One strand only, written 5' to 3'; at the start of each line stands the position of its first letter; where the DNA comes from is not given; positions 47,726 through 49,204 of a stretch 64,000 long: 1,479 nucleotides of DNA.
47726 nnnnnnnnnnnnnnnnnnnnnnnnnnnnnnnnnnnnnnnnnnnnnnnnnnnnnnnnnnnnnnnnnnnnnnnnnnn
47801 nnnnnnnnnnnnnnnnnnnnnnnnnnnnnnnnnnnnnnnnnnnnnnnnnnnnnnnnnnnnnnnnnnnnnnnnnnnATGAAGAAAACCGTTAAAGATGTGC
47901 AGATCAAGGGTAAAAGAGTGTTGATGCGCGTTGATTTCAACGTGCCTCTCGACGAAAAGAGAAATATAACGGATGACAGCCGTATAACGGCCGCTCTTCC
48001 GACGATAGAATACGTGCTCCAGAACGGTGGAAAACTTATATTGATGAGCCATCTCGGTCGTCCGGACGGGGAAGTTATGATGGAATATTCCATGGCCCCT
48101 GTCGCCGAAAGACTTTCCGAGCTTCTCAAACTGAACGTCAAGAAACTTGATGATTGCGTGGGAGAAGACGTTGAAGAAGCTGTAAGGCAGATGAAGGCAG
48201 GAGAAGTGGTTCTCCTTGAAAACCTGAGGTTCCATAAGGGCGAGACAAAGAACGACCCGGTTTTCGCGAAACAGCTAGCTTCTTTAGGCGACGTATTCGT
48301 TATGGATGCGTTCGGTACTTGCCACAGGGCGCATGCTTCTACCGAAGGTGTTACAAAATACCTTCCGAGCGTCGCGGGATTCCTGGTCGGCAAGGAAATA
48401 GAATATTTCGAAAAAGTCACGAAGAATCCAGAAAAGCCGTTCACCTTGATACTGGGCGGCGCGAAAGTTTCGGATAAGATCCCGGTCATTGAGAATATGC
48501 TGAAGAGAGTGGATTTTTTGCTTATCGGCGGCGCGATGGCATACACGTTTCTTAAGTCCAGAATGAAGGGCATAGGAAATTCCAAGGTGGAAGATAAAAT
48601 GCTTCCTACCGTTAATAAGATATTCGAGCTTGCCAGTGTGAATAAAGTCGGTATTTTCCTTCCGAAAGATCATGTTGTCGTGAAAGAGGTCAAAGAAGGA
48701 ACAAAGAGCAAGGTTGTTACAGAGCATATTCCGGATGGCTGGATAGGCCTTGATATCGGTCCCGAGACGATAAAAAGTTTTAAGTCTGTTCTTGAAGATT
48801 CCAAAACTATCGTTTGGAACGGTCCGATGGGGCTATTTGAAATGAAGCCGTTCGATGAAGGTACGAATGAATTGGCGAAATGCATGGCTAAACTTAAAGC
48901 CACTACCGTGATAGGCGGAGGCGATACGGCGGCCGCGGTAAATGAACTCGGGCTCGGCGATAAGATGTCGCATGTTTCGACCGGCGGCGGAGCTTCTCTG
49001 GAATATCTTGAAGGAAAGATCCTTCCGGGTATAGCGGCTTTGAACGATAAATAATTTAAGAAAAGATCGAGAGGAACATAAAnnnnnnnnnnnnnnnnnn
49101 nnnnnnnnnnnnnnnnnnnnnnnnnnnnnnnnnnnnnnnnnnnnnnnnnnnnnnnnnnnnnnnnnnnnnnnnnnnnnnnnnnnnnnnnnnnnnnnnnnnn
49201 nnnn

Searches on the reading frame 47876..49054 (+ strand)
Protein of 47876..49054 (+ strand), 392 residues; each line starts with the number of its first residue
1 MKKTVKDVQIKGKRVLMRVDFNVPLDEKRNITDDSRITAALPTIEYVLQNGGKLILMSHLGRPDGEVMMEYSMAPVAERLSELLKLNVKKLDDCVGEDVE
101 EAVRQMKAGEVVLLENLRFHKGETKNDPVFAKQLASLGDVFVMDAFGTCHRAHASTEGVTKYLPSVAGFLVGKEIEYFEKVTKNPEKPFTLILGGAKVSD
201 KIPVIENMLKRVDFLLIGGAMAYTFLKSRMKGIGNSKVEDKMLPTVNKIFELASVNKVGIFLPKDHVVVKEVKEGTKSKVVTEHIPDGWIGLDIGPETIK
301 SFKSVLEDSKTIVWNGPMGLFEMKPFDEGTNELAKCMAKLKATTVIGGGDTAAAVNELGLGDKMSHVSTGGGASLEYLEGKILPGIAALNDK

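Call 12: find_encoding_contigs(protein=window:47876-49054:+, flank=10000, max_places=10)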
Protein window:47876-49054:+ (392 aa): 7 contigs read that carry it; 3 places shown.
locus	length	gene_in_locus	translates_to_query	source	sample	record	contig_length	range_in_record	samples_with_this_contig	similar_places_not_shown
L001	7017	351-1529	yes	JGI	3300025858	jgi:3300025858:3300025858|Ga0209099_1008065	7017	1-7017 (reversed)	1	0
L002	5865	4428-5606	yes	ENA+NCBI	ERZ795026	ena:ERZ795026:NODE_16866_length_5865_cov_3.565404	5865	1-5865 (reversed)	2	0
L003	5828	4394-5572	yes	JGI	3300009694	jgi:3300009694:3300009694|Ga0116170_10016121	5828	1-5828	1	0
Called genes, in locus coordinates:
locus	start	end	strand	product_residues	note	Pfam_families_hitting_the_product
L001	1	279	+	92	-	?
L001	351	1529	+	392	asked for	PF00162:PGK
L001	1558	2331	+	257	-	PF00121:TIM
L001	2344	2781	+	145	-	PF03840:SecG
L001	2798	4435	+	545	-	PF00496:SBP_bac_5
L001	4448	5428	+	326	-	PF19300:BPD_transp_1_N, PF00528:BPD_transp_1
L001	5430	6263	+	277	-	PF12911:OppC_N (weak), PF00528:BPD_transp_1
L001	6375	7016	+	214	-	?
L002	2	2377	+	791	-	PF00208:ELFV_dehydrog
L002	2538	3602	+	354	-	PF00044:Gp_dh_N, PF02800:Gp_dh_C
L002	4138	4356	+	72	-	-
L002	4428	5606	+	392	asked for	PF00162:PGK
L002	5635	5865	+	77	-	PF00121:TIM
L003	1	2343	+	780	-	PF00208:ELFV_dehydrog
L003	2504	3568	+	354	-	PF00044:Gp_dh_N, PF02800:Gp_dh_C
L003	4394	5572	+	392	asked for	PF00162:PGK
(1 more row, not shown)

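Call 15: find_homologous_proteins(query=window:47876-49054:+)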
Query window:47876-49054:+ (392 aa): 8000 proteins with E <= 0.001 among 8000 candidates; the best 120 are listed.
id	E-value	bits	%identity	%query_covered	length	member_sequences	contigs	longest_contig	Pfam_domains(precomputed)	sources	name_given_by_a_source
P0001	7.0e-255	863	100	100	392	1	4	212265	PF00162.25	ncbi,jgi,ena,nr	ncbi:MAG TPA: phosphoglycerate kinase [Candidatus Omnitrophota bacterium]|nr:phosphoglycerate kinase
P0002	3.0e-209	713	81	100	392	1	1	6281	PF00162.25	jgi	-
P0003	5.8e-209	712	81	100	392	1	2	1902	PF00162.25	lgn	-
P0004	4.9e-208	709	80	100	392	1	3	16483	PF00162.25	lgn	-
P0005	7.3e-208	708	80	100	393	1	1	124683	PF00162.25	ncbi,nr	ncbi:MAG: phosphoglycerate kinase [Candidatus Omnitrophica bacterium]|nr:phosphoglycerate kinase [Ca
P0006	4.6e-207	705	81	100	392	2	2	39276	PF00162.25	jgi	-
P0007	9.8e-207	704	80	100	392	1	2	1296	PF00162.25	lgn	-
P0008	5.3e-206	702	80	100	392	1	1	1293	PF00162.25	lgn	-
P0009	1.4e-205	701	80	100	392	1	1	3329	PF00162.25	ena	-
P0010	5.3e-205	699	80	100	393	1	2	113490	PF00162.25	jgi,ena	-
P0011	6.7e-205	698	80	100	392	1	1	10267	PF00162.25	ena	-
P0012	8.8e-205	698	80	100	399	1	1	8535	PF00162.25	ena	-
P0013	2.3e-204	696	79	100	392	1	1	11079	PF00162.25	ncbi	-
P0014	2.6e-204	696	79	100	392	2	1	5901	PF00162.25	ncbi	ncbi:MAG: phosphoglycerate kinase [Candidatus Omnitrophota bacterium]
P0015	7.7e-204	695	80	100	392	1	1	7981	PF00162.25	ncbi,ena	-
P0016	1.2e-203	694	80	100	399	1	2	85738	PF00162.25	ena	-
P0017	2.3e-203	693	79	100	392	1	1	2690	PF00162.25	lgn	-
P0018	2.4e-203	693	80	100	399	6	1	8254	PF00162.25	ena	-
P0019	2.8e-203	693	79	100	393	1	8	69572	PF00162.25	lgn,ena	-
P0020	3.6e-203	693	79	100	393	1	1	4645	PF00162.25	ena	-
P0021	3.9e-203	692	80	100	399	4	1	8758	PF00162.25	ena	-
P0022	7.3e-203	692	79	100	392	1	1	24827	PF00162.25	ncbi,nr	ncbi:MAG: phosphoglycerate kinase [Candidatus Tantalella remota]|nr:phosphoglycerate kinase [Candida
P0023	9.4e-203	691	79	100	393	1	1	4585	PF00162.25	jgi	-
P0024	1.1e-202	691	79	100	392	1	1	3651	PF00162.25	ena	-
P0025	1.1e-202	691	78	100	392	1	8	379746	PF00162.25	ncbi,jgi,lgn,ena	-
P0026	1.5e-202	691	78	100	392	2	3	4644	PF00162.25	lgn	-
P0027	1.5e-202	690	79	100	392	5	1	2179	PF00162.25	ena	-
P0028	1.8e-202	690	79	100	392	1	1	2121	PF00162.25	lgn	-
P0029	2.5e-202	690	79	100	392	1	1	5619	PF00162.25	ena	-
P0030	6.3e-202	688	79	100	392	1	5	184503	PF00162.25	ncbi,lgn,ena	ncbi:MAG: phosphoglycerate kinase [Candidatus Omnitrophota bacterium]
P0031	7.0e-202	688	79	100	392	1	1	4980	PF00162.25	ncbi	-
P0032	8.5e-202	688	79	100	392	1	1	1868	PF00162.25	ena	-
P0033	9.9e-202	688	78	100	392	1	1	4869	PF00162.25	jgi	jgi:phosphoglycerate kinase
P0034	1.1e-201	688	81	100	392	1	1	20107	PF00162.25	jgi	jgi:phosphoglycerate kinase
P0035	1.3e-201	687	79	100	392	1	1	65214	PF00162.25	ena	-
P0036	1.7e-201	687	79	100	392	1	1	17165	PF00162.25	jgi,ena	jgi:3-phosphoglycerate kinase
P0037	1.9e-201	687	78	100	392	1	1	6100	PF00162.25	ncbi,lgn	ncbi:MAG: phosphoglycerate kinase [Candidatus Omnitrophota bacterium]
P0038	2.2e-201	687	78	100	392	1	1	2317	PF00162.25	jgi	-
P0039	2.4e-201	687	77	100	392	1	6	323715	PF00162.25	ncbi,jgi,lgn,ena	-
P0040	4.3e-201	686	78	100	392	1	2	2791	PF00162.25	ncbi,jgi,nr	ncbi:MAG: phosphoglycerate kinase [Candidatus Omnitrophica bacterium]|nr:phosphoglycerate kinase [Ca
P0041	9.9e-201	685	79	100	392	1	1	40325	PF00162.25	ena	-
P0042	1.6e-200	684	79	100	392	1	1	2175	PF00162.25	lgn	-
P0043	4.6e-200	682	78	100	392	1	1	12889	PF00162.25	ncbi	ncbi:MAG: phosphoglycerate kinase [Candidatus Omnitrophota bacterium]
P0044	7.5e-200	682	79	100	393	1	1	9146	PF00162.25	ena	-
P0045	7.5e-200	682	77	100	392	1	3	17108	PF00162.25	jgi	jgi:3-phosphoglycerate kinase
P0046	9.8e-200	681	79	100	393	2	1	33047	PF00162.25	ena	-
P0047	1.1e-199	681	78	100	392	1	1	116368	PF00162.25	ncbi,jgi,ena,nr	ncbi:MAG: phosphoglycerate kinase [Candidatus Makaraimicrobium thalassicum]|nr:MAG: phosphoglycerate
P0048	1.6e-199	681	79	100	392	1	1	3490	PF00162.25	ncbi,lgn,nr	ncbi:MAG: phosphoglycerate kinase [Candidatus Omnitrophica bacterium]|nr:phosphoglycerate kinase [Ca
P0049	2.3e-199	680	78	100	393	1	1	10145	PF00162.25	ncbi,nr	ncbi:MAG: phosphoglycerate kinase [Candidatus Omnitrophica bacterium]|nr:phosphoglycerate kinase [Ca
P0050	2.4e-199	680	79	100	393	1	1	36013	PF00162.25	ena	-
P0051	2.4e-199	680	78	100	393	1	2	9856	PF00162.25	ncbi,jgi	ncbi:MAG: phosphoglycerate kinase [Candidatus Omnitrophota bacterium]|jgi:phosphoglycerate kinase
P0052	6.4e-199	679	78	100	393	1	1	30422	PF00162.25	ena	-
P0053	7.4e-199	678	78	100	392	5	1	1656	PF00162.25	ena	-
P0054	8.6e-199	678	76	100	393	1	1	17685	PF00162.25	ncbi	ncbi:MAG: phosphoglycerate kinase [Candidatus Omnitrophota bacterium]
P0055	1.1e-198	678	79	100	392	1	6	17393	PF00162.25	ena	-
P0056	1.5e-198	677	77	100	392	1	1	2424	PF00162.25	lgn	-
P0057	1.8e-198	677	77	100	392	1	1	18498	PF00162.25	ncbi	-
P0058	3.6e-198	676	77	100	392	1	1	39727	PF00162.25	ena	-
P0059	3.8e-198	676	77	100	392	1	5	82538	PF00162.25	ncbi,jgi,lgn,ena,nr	ncbi:MAG: phosphoglycerate kinase [Candidatus Omnitrophica bacterium]|nr:phosphoglycerate kinase [Ca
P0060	3.5e-197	673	77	100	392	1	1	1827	PF00162.25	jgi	-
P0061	3.7e-197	673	79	100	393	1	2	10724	PF00162.25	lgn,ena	-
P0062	6.1e-197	672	76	100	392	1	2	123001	PF00162.25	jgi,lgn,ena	-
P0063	1.1e-196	671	79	100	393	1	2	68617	PF00162.25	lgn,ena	-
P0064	2.5e-196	670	77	100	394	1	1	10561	PF00162.25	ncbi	ncbi:MAG: phosphoglycerate kinase [Candidatus Omnitrophota bacterium]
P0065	3.5e-196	670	77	100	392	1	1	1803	PF00162.25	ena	-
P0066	3.5e-195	666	75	100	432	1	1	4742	PF00162.25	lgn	-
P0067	4.1e-195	666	76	100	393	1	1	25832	PF00162.25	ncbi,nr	ncbi:MAG: phosphoglycerate kinase [Candidatus Omnitrophica bacterium]|nr:phosphoglycerate kinase [Ca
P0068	4.2e-195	666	76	100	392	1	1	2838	PF00162.25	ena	-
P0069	4.6e-195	666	78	100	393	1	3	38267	PF00162.25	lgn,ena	-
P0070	5.6e-195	666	76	100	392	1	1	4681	PF00162.25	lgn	-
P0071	7.0e-195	665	77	100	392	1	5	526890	PF00162.25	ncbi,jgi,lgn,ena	-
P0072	1.8e-194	664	77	100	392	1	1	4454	PF00162.25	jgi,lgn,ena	-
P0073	2.9e-194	663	76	100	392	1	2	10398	PF00162.25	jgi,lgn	-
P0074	4.6e-194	663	76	100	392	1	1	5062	PF00162.25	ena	-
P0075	2.0e-193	661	76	100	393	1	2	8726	PF00162.25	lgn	-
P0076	2.1e-193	660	74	100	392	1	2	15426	PF00162.25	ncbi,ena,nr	ncbi:MAG: phosphoglycerate kinase [Candidatus Omnitrophica bacterium]|nr:phosphoglycerate kinase [Ca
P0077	4.9e-193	659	75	100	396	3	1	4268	PF00162.25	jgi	-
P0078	5.1e-193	659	75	100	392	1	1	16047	PF00162.25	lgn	-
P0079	2.1e-192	657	75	100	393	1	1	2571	PF00162.25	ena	-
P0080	2.3e-192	657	76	100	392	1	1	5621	PF00162.25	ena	-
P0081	2.4e-192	657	77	100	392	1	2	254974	PF00162.25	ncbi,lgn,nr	ncbi:MAG: phosphoglycerate kinase [Candidatus Omnitrophica bacterium]|nr:phosphoglycerate kinase [Ca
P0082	5.9e-192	656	76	100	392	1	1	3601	PF00162.25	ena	-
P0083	7.0e-192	655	76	100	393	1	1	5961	PF00162.25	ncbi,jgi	-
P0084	7.3e-192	655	76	100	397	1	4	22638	PF00162.25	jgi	jgi:3-phosphoglycerate kinase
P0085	8.6e-192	655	76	100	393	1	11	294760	PF00162.25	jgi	-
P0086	1.6e-191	654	75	100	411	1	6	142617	PF00162.25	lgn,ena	-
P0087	3.4e-191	653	75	100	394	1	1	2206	PF00162.25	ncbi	-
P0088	3.6e-191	653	75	100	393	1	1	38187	PF00162.25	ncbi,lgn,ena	-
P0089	4.9e-191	653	75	100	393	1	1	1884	PF00162.25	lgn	-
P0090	5.4e-191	653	75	100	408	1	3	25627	PF00162.25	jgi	jgi:3-phosphoglycerate kinase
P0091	2.5e-190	650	74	100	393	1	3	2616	PF00162.25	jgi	jgi:3-phosphoglycerate kinase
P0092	2.5e-190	650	74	100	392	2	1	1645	PF00162.25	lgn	-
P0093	2.8e-190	650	74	100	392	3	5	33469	PF00162.25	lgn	-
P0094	3.3e-190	650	75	100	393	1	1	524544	PF00162.25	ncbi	-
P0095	3.4e-190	650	75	100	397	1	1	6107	PF00162.25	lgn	-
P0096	4.5e-190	649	74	100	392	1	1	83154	PF00162.25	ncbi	-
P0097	7.5e-190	649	75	100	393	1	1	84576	PF00162.25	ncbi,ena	-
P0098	8.8e-190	649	75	100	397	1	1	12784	PF00162.25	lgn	-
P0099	2.9e-189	647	74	100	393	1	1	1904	PF00162.25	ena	-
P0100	5.9e-189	646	75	100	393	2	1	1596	PF00162.25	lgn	-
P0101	8.4e-189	645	75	100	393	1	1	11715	PF00162.25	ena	-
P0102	8.7e-189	645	74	100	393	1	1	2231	PF00162.25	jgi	-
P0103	9.3e-189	645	74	100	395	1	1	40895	PF00162.25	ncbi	-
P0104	1.7e-188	644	74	100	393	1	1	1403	PF00162.25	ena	-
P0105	2.3e-188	644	74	100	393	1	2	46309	PF00162.25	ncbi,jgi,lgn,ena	ncbi:MAG: phosphoglycerate kinase [Candidatus Omnitrophota bacterium]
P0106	3.5e-188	643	73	100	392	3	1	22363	PF00162.25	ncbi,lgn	ncbi:MAG: phosphoglycerate kinase [Candidatus Omnitrophota bacterium]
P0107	9.7e-188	642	75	100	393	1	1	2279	PF00162.25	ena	-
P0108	1.8e-187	641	73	100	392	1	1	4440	PF00162.25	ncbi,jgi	-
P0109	2.2e-187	641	73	100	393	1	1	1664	PF00162.25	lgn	-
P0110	4.8e-187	640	73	100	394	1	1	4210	PF00162.25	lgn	-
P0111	1.9e-186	638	73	100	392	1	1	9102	PF00162.25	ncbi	ncbi:MAG: phosphoglycerate kinase [Candidatus Omnitrophota bacterium]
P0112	6.7e-186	636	72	100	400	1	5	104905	PF00162.25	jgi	-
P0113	8.9e-186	635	72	100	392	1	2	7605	PF00162.25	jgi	-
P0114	4.4e-185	633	72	100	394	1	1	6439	PF00162.25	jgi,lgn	jgi:phosphoglycerate kinase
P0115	4.6e-185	633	72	100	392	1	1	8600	PF00162.25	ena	-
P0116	1.2e-184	632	73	100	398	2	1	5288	PF00162.25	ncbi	-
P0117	1.6e-184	631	73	100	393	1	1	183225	PF00162.25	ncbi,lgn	ncbi:MAG: phosphoglycerate kinase [Candidatus Omnitrophota bacterium]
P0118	3.2e-184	630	74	100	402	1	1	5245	PF00162.25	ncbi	ncbi:MAG: phosphoglycerate kinase [Candidatus Omnitrophota bacterium]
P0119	9.9e-184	629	72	100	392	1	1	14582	PF00162.25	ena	-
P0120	3.0e-183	627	72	100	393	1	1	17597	PF00162.25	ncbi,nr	ncbi:MAG: phosphoglycerate kinase [Candidatus Omnitrophica bacterium]|nr:phosphoglycerate kinase [Ca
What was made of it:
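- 47876..49054 (+): pgk. 100% identical to an NCBI 'MAG TPA: phosphoglycerate kinase [Candidatus Omnitrophota bacterium]'; PF00162 (calls 12, 15).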

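Call 18: find_related_loci(query=window:47876-49054:+, collection=genome_contigs, flank=6000)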
Query window:47876-49054:+ (392 aa) in genome_contigs; peptide patterns used: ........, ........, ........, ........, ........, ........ (x = any residue, [..] = any of these).
217 stretches matched a pattern; 129 encode a relative of the query (tblastn E <= 1e-3); the best 80 are kept; 80 distinct loci.
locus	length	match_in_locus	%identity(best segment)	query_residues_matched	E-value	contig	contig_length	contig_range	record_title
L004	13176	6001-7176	81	1-392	0e+0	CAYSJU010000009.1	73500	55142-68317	MAG TPA_asm: uncultured Planctomycetia bacterium isolate binchicken_co332_75 genome assembly, contig: NODE_18_length_735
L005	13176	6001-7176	80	1-392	0e+0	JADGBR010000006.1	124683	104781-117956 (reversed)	MAG: Candidatus Omnitrophota bacterium isolate nW3bin14 nW3_bin14_NODE_6_length_124683_cov_5.051246, whole genome shotgu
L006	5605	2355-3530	80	1-392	0e+0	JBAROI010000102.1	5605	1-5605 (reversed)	MAG: Candidatus Omnitrophota bacterium isolate MFD13429_ilm_asm_bin31 k127_111087, whole genome shotgun sequence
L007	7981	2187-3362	80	1-392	0e+0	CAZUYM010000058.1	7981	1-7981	MAG TPA_asm: uncultured Planctomycetia bacterium isolate binchicken_co171_70 genome assembly, contig: NODE_2832_length_7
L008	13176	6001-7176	79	1-392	0e+0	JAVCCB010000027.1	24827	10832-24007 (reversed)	MAG: Candidatus Tantalella remota isolate MAG_3300035698_1097 Ga0374944_042825, whole genome shotgun sequence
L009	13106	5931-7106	78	1-392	0e+0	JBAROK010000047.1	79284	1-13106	MAG: Candidatus Omnitrophota bacterium isolate MFD13429_ilm_asm_bin15 k127_241466, whole genome shotgun sequence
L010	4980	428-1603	79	1-392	0e+0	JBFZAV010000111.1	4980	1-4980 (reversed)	MAG: Candidatus Omnitrophota bacterium isolate PPR_0476 k121_1813905, whole genome shotgun sequence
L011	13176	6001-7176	77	1-392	0e+0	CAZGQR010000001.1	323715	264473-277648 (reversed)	MAG TPA_asm: uncultured Planctomycetia bacterium isolate binchicken_co334_155 genome assembly, contig: NODE_5_length_323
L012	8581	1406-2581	78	1-392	0e+0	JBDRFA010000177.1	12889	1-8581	MAG: Candidatus Omnitrophota bacterium isolate MEGAHIT-group-1.343 k141_13947796, whole genome shotgun sequence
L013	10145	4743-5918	78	1-392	0e+0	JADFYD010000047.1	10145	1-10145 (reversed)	MAG: Candidatus Omnitrophota bacterium isolate nDJH6bin13 nDJH6_bin13_NODE_47_length_10145_cov_1.661210, whole genome sh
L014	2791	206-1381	78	1-392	0e+0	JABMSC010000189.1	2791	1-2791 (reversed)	MAG: Candidatus Omnitrophota bacterium isolate bin.644 k141_5875344, whole genome shotgun sequence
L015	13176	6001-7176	78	1-392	0e+0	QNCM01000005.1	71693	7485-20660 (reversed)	MAG: Candidatus Makaraimicrobium thalassicum isolate B134_G9 B134_Guay9_scaffold_00020, whole genome shotgun sequence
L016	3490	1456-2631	79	1-392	0e+0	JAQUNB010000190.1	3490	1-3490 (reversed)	MAG: Candidatus Omnitrophota bacterium isolate STD1_168 NODE_126965_length_3490_cov_2.984835_Sandtown_D1, whole genome s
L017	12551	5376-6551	77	1-392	0e+0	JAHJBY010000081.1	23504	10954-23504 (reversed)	MAG: Candidatus Omnitrophota bacterium isolate Modern_marine.mb.279 Modern_marine.mb.279_k141_1648368, whole genome shot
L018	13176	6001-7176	76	1-392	0e+0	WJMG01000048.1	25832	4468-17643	MAG: Candidatus Omnitrophota bacterium isolate Bin_214 k141_2562169, whole genome shotgun sequence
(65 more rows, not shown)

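Call 100: find_encoding_contigs(protein=P0043, flank=10000, max_places=6)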
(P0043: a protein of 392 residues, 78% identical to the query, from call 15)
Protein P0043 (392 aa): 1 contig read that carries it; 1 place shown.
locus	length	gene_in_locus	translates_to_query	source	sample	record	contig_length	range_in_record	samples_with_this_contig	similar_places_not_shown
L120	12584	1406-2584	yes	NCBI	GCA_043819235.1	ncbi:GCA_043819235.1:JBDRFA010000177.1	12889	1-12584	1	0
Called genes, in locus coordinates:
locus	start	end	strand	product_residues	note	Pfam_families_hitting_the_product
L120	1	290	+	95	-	?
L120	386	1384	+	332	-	PF00044:Gp_dh_N, PF02800:Gp_dh_C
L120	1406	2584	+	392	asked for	PF00162:PGK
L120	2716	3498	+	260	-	PF00121:TIM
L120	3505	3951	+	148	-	PF03840:SecG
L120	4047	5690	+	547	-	PF00496:SBP_bac_5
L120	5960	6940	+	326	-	PF19300:BPD_transp_1_N, PF00528:BPD_transp_1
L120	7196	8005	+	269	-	PF12911:OppC_N (weak), PF00528:BPD_transp_1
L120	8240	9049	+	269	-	PF00005:ABC_tran, PF13304:AAA_21, PF08352:oligo_HPY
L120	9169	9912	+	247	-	PF00005:ABC_tran, PF13304:AAA_21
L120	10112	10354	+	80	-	PF13711:DUF4160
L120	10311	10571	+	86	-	PF10387:DUF2442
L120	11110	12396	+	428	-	PF00330:Aconitase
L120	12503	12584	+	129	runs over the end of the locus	PF00694:Aconitase_C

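Call 102: find_homologous_proteins(query=L012:3-287:+, max_evalue=10)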
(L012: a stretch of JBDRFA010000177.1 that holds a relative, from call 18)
Query L012:3-287:+ (95 aa): 1 proteins with E <= 10 among 8 candidates.
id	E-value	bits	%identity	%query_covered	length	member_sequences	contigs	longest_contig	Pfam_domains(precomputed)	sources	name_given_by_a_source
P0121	4.7e-57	208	100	100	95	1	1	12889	-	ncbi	ncbi:MAG: hypothetical protein ABIA77_06835, partial [Candidatus Omnitrophota bacterium]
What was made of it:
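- Tried and rejected: The spurious 95-aa ORF over the L012 element matched only itself (call 102).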
